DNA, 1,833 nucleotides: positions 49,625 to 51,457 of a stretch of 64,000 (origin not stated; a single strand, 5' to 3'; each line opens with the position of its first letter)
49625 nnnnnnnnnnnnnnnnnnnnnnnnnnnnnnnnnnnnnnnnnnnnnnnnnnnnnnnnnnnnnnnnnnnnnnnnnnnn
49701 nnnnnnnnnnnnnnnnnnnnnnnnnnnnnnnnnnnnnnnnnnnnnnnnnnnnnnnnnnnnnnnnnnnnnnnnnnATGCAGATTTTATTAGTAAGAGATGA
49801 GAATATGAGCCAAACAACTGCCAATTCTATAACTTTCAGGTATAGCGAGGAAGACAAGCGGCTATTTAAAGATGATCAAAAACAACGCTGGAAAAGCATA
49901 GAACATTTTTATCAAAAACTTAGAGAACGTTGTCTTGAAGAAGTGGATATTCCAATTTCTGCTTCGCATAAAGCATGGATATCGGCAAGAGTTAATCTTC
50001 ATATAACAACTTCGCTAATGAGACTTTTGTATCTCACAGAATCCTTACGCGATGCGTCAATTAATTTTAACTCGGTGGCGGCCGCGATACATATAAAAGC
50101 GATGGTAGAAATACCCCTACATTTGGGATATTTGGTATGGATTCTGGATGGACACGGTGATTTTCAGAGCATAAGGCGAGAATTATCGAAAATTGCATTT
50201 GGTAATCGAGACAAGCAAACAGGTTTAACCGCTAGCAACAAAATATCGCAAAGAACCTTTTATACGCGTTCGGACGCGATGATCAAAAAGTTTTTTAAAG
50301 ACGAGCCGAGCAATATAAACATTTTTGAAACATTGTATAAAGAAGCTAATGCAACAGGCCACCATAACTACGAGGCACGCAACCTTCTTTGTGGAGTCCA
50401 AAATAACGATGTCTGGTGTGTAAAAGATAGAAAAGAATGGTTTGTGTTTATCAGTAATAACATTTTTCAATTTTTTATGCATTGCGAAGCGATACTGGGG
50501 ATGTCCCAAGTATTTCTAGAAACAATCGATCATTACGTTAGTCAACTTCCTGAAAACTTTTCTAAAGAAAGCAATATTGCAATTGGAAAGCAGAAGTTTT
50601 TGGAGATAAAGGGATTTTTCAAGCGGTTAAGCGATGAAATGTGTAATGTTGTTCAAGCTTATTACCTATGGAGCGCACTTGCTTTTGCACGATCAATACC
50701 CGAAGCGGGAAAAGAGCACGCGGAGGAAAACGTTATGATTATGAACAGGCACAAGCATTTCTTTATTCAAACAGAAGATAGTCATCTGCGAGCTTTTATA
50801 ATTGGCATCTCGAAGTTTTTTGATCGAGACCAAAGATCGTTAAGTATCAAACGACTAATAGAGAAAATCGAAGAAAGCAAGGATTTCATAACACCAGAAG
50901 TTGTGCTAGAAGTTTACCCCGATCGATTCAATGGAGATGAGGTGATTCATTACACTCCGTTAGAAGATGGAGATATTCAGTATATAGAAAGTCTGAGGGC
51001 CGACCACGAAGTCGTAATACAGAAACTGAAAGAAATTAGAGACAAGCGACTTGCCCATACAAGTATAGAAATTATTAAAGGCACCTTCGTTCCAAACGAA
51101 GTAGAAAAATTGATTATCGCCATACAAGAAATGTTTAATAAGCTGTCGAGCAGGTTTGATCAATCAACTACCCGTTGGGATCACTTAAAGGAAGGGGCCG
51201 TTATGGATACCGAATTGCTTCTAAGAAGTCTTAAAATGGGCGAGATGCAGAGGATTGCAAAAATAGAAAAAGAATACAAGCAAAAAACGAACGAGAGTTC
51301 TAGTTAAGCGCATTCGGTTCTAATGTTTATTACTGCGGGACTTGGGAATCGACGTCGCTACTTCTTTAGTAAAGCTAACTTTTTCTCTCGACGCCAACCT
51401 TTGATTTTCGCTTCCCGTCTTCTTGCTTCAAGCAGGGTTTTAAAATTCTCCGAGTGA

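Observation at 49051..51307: AT-rich two-gene module of unknown function, bracketed by palindromes and homing nucleases: candidate novel defence or accessory system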

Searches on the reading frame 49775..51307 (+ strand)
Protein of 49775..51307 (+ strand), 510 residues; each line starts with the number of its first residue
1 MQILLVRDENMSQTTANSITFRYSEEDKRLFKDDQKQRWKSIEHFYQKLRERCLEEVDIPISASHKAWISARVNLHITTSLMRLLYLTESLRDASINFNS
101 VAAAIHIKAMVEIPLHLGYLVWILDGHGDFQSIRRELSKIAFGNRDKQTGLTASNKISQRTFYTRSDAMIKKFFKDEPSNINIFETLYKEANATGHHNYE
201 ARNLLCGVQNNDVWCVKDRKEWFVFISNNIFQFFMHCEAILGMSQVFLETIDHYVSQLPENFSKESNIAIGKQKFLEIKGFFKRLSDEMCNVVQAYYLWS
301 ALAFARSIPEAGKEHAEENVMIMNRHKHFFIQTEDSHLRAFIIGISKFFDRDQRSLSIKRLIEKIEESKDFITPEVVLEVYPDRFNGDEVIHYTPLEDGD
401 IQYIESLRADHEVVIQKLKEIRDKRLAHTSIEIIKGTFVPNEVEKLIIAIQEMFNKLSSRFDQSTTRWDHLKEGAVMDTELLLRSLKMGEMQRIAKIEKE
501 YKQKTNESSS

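Call 6: search_protein_families(library=pfam, proteins=[window:49775-51307:+], max_evalue=1)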
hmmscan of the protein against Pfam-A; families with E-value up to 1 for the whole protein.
window:49775-51307:+ (510 aa): 4 families
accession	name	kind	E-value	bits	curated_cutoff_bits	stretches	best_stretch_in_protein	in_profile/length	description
PF18734.6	HEPN_AbiU2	-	1.7e-17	64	26.8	1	279-478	5-189/193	AbiU2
PF08594.15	UPF0300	-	0.0023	17.7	25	1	208-250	81-122/212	Uncharacterised protein family (UPF0300)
PF24054.1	DUF7357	-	0.11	12.9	27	1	352-425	24-92/131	Domain of unknown function (DUF7357)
PF18880.5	UDI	-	0.36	11.3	25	0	365-400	18-52/82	Uracil-DNA glycosylase inhibitor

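Call 7: search_protein_families(library=padloc, proteins=[window:49775-51307:+], max_evalue=1)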
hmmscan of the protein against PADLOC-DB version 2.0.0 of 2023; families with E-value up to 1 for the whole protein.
window:49775-51307:+ (510 aa): 0 families

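Call 8: search_protein_families(library=ncbifam, proteins=[window:49775-51307:+], max_evalue=1)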
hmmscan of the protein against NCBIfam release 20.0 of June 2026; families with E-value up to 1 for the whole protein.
window:49775-51307:+ (510 aa): 1 family
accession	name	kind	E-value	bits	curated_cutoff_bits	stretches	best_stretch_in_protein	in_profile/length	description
NF010213.0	PRK13677.1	equivalog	0.27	11.4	150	1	13-59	40-85/128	DUF3461 family protein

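Call 9: search_protein_families(library=phrogs, proteins=[window:49775-51307:+], max_evalue=0.1)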
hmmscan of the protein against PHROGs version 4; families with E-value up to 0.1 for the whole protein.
window:49775-51307:+ (510 aa): 1 family
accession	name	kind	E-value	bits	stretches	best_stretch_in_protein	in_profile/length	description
phrog_2792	-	tail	0.058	14.3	0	452-503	44-95/175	tail assembly chaperone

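Call 10: find_homologous_proteins(query=window:49805-51307:+)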
Query window:49805-51307:+ (500 aa): 18 proteins with E <= 0.001 among 8000 candidates.
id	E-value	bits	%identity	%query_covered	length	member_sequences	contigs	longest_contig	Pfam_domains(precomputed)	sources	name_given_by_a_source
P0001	0.0e+0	1123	100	100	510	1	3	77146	PF18734.7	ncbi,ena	-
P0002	4.9e-192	657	59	98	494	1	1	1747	PF18734.7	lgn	-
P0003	4.2e-189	647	60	99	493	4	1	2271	PF18734.7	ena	-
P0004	6.3e-186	637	58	98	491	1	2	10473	PF18734.7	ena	-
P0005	2.7e-180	618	57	98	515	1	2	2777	PF18734.7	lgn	-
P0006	3.8e-177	608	57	98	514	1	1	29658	PF18734.7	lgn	-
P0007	1.3e-175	603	55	98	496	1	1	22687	PF18734.7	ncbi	-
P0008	3.1e-122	427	65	57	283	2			-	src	-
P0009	3.4e-107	377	65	53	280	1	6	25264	-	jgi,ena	-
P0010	4.0e-106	374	66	49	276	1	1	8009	-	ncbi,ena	-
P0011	9.3e-102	359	62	50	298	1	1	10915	-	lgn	-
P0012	1.3e-99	352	60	52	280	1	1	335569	-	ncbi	-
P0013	8.6e-99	350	59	53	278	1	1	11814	-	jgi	-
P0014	6.9e-97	343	60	51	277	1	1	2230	-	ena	-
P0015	1.2e-92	329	59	50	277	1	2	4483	-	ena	-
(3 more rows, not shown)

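Call 12: find_encoding_contigs(protein=P0001, flank=10000, max_places=3)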
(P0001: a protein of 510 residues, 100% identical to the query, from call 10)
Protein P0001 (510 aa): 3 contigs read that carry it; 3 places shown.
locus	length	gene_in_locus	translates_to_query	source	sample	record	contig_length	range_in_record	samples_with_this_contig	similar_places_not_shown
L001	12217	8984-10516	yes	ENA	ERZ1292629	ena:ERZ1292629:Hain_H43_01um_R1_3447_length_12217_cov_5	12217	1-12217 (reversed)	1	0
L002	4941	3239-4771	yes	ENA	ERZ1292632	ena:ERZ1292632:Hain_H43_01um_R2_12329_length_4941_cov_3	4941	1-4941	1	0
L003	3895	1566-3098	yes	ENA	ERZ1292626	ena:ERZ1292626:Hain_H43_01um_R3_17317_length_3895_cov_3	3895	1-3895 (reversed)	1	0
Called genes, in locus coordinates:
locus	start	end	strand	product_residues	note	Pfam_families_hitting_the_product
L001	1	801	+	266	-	?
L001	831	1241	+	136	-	PF00293:NUDIX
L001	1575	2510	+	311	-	PF03462:PCRF, PF00472:RF-1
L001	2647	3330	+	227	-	PF00005:ABC_tran, PF13304:AAA_21 (faint)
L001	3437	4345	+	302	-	PF18075:FtsX_ECD, PF02687:FtsX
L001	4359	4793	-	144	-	-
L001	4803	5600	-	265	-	PF01061:ABC2_membrane, PF12698:ABC2_membrane_3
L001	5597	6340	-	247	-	PF00005:ABC_tran, PF13304:AAA_21 (faint)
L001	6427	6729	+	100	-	PF03477:ATP-cone (weak)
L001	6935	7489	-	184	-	PF02600:DsbB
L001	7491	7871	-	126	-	-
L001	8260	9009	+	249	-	PF18928:DUF5677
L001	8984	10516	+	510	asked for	PF18734:HEPN_AbiU2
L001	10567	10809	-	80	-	PF01541:GIY-YIG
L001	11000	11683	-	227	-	PF14528:LAGLIDADG_3 (faint)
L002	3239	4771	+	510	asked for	PF18734:HEPN_AbiU2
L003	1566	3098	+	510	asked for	PF18734:HEPN_AbiU2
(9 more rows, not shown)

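Call 13: find_encoding_contigs(protein=P0006, flank=8000, max_places=3)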
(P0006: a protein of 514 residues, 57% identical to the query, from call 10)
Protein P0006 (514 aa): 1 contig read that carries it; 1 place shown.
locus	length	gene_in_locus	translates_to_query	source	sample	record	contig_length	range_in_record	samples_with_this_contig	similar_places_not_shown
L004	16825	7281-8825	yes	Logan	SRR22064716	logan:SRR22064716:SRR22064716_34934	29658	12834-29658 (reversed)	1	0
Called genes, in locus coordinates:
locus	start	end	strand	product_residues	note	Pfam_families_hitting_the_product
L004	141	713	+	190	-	PF01936:NYN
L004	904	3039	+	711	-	PF01138:RNase_PH, PF03725:RNase_PH_C (faint), PF01138:RNase_PH, PF00013:KH_1, PF00575:S1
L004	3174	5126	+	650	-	-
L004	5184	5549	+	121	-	PF01258:zf-dskA_traR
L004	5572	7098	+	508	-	PF05362:Lon_C (weak), PF13541:ChlI, PF00158:Sigma54_activat (faint), PF01078:Mg_chelatase, PF00493:MCM, PF07728:AAA_5 (weak), PF13335:Mg_chelatase_C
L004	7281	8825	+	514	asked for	PF18734:HEPN_AbiU2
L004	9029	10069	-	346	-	PF01476:LysM, PF23446:LysM1_NFP_LYK (faint), PF23473:LysM3_LYK4_5 (weak), PF01476:LysM, PF01551:Peptidase_M23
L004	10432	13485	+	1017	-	PF00580:UvrD-helicase, PF01443:Viral_helicase1 (faint), PF13245:AAA_19, PF13087:AAA_12 (faint), PF07591:PT-HINT (faint), PF14890:Intein_splicing, PF13361:UvrD_C, PF13538:UvrD_C_2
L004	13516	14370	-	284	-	PF01978:TrmB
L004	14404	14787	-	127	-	PF02452:PemK_toxin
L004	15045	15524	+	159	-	-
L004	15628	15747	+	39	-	-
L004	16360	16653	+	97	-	-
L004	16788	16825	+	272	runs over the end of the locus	PF00398:RrnaAD, PF13649:Methyltransf_25 (weak)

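Call 14: find_encoding_contigs(protein=P0007, flank=8000, max_places=3)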
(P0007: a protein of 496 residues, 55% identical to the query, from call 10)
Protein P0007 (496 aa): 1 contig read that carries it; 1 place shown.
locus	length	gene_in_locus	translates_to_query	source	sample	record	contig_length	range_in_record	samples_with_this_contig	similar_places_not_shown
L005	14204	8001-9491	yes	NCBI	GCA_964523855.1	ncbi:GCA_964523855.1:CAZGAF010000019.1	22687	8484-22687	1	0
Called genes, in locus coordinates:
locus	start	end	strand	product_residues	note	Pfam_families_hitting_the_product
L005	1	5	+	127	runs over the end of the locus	PF02325:CCB3_YggT (weak)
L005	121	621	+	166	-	PF13473:Cupredoxin_1, PF07731:Cu-oxidase_2 (faint), PF07732:Cu-oxidase_3 (faint), PF00127:Copper-bind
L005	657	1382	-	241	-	PF00535:Glycos_transf_2, PF10111:Glyco_tranf_2_2, PF13641:Glyco_tranf_2_3 (weak)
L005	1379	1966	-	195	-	PF09335:VTT_dom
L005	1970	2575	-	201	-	-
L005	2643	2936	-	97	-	PF01541:GIY-YIG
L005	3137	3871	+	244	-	-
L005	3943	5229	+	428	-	PF02687:FtsX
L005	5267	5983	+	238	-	PF02463:SMC_N (faint), PF00005:ABC_tran, PF13304:AAA_21 (faint)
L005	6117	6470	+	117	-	PF00173:Cyt-b5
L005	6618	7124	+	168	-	PF10122:Zn_ribbon_Com (weak), PF00989:PAS, PF08448:PAS_4, PF13426:PAS_9, PF08447:PAS_3 (weak)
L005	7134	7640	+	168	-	PF01590:GAF, PF13185:GAF_2 (weak)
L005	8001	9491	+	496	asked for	PF18734:HEPN_AbiU2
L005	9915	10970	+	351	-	-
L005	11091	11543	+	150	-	PF08327:AHSA1 (weak)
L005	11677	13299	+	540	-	-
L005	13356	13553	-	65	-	PF00313:CSD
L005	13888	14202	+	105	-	?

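Call 47: predict_structure(alignment_id=A4)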
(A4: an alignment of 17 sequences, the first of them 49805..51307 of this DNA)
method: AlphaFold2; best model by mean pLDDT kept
length: 500 residues; sequences in the alignment: 17
mean_pLDDT: 76.6   pTM: 0.53
mean pLDDT of the five models: 76.6, 76.2, 75.0, 73.7, 73.0
residues with pLDDT >= 90: 97; 70-90: 261; 50-70: 116; < 50: 26
segments of 3 or more residues with pLDDT < 50: 190-193, 299-303, 416-426
pLDDT, mean of each block of 10 residues (from residue 1): 75 92 93 95 86 87 92 95 91 86 88 88 86 78 79 80 64 66 58 51 62 83 89 91 92 71 85 83 81 61 49 66 77 76 71 82 80 69 77 80 74 55 51 78 81 66 71 64 71 64
secondary structure, 60 per line:
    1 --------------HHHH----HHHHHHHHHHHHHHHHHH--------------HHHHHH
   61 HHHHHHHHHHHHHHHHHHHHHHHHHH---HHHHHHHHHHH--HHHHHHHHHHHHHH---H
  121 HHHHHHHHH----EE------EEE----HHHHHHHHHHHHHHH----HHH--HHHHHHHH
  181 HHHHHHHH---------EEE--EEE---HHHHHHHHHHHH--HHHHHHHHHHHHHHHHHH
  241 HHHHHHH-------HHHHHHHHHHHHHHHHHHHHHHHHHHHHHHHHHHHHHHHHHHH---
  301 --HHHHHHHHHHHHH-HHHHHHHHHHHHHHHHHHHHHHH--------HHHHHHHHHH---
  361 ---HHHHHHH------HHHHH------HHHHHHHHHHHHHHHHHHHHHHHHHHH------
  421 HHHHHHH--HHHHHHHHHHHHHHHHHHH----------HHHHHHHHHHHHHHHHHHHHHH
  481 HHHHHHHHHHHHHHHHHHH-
elements in order: H15-18 H23-40 H55-86 H90-100 H103-116 H120-129 E142-144 H149-163 H173-188 E198-200 E203-205 H209-220 H223-247 H255-297 H303-315 H317-339 H348-357 H364-370 H377-381 H388-414 H421-427 H430-448 H459-499

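Call 55: search_solved_structures(query=A4, max_evalue=10)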
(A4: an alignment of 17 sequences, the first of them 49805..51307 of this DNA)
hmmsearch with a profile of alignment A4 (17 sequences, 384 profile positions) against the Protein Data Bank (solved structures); distinct sequences matched with E-value up to 10: 21.
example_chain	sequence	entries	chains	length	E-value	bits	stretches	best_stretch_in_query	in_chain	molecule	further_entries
9nkd_A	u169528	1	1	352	0.53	12.4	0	157-203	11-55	DNA polymerase IV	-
2ago_A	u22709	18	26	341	0.53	12.4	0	157-203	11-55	DNA polymerase IV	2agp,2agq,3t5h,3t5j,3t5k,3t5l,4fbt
3gii_A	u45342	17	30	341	0.53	12.4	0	157-203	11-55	DNA polymerase IV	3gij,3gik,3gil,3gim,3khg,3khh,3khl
4qwc_A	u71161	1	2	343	0.54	12.4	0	157-203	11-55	DNA polymerase IV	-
4g3i_A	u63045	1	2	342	0.54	12.4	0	157-203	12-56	DNA polymerase IV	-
2rdi_A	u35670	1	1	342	0.54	12.4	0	157-203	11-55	DNA polymerase IV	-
4tqr_A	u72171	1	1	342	0.54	12.4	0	157-203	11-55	DNA polymerase IV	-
2uvr_A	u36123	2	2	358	0.55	12.4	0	157-203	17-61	DNA POLYMERASE IV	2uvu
2imw_P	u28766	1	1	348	0.57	12.3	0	157-203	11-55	DNA polymerase IV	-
3qz7_A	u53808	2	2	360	0.58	12.3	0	157-203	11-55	DNA polymerase IV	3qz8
4qwb_A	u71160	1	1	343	0.62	12.2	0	157-204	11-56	DNA polymerase IV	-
9nke_A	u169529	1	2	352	0.64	12.1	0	157-203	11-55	DNA polymerase IV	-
3pvx_A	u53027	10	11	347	0.65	12.1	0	157-203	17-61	DNA polymerase IV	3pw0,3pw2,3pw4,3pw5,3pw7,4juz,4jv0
3v6k_A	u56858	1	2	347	0.65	12.1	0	157-203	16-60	DNA polymerase IV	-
3v6h_A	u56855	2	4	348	0.65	12.1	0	157-203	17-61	DNA polymerase IV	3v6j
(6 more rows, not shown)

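Call 90: search_dna_similar(query=window:49805-51304:+, collection=plasmids, mode=protein, max_evalue=0.001, max_rows=15)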
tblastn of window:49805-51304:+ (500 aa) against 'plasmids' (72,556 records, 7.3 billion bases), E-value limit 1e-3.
No match.

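Call 92: search_dna_similar(query=window:49805-51304:+, collection=phages, mode=protein, max_evalue=0.01, max_rows=10)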
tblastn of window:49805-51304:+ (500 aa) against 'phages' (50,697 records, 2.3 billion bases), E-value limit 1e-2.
No match.

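Call 104: fold_search(model_id=the predicted structure, library=pdb)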
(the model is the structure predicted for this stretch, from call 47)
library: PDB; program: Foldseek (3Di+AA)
matches with E <= 10: 222; with E <= 0.001: 0
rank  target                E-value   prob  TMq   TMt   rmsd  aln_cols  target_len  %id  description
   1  6z4q                  7.2e-01  0.18  0.14  0.15  18.9       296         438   10  Crystal structure of the neurotensin receptor 1 in complex with the small-molecule inverse agonist SR142948A (released 2021-02-10)
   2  9eai_A                8.1e-01  0.07  0.11  0.13  28.4       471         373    8  Structure of nanobody AT206 in complex with the losartan-bound angiotensin II type I receptor (AT1R) (released 2025-03-05)
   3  6rz5_A                8.5e-01  0.09  0.13  0.16  31.4       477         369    9  XFEL crystal structure of the human cysteinyl leukotriene receptor 1 in complex with zafirlukast (released 2019-10-30)
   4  6cnm_A                8.5e-01  0.07  0.10  0.13  25.0       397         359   11  Cryo-EM structure of the human SK4/calmodulin channel complex (released 2018-05-02)
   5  9ce3_C                8.8e-01  0.04  0.08  0.07  89.7       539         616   12  Structure of the TSC:WIPI3 lysosomal recruitment complex (released 2024-12-04)
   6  6s4u_A                1.1e+00  0.10  0.12  0.19  13.6       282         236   10  LXRbeta ligand binding domain in comlpex with small molecule inhibitors (released 2019-11-27)
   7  8gl3                  1.2e+00  0.30  0.14  0.30  15.6       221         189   15  De novo design of monomeric helical bundles for pH-controlled membrane lysis (released 2023-09-06)
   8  7f47                  1.3e+00  0.03  0.09  0.06  27.3       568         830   10  Cryo-EM structure of Rhizobium etli MprF (released 2022-06-22)
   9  5jy3_B                1.5e+00  0.07  0.11  0.18  15.5       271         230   10  CRYSTAL STRUCTURE OF LXRbeta (NUCLEAR RECEPTOR SUBFAMILY 1, GROUP H, MEMBER 2) COMPLEXED WITH BMS-852927 (released 2016-11-02)
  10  4iar                  1.5e+00  0.06  0.12  0.14  29.0       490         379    9  Crystal structure of the chimeric protein of 5-HT1B-BRIL in complex with ergotamine (PSI Community Target) (released 2013-03-13)
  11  8th3_A                1.5e+00  0.08  0.13  0.15  28.3       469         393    9  Structure of AT118-H Nanobody Antagonist in Complex with the Angiotensin II Type I Receptor (released 2024-05-22)
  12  9eah_A                1.5e+00  0.08  0.13  0.16  28.9       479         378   10  Structure of nanobody AT209 in complex with the olmesartan-bound angiotensin II type I receptor (AT1R) (released 2025-03-05)
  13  9d3g_A                1.5e+00  0.07  0.13  0.16  30.0       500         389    8  Cryo-EM structure of CCR6 bound by SQA1 and OXM1 (released 2024-09-11)
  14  6yvr_AAA              1.6e+00  0.13  0.20  0.21  26.0       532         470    8  Crystal structure of the neurotensin receptor 1 in complex with the peptide full agonist NTS8-13 (released 2021-02-10)
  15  9mr5                  1.7e+00  0.05  0.10  0.09  25.9       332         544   12  Cryo-EM structure of human OATP1C1 F240A mutant in complex with estrone 3-glucuronide (released 2025-07-16)
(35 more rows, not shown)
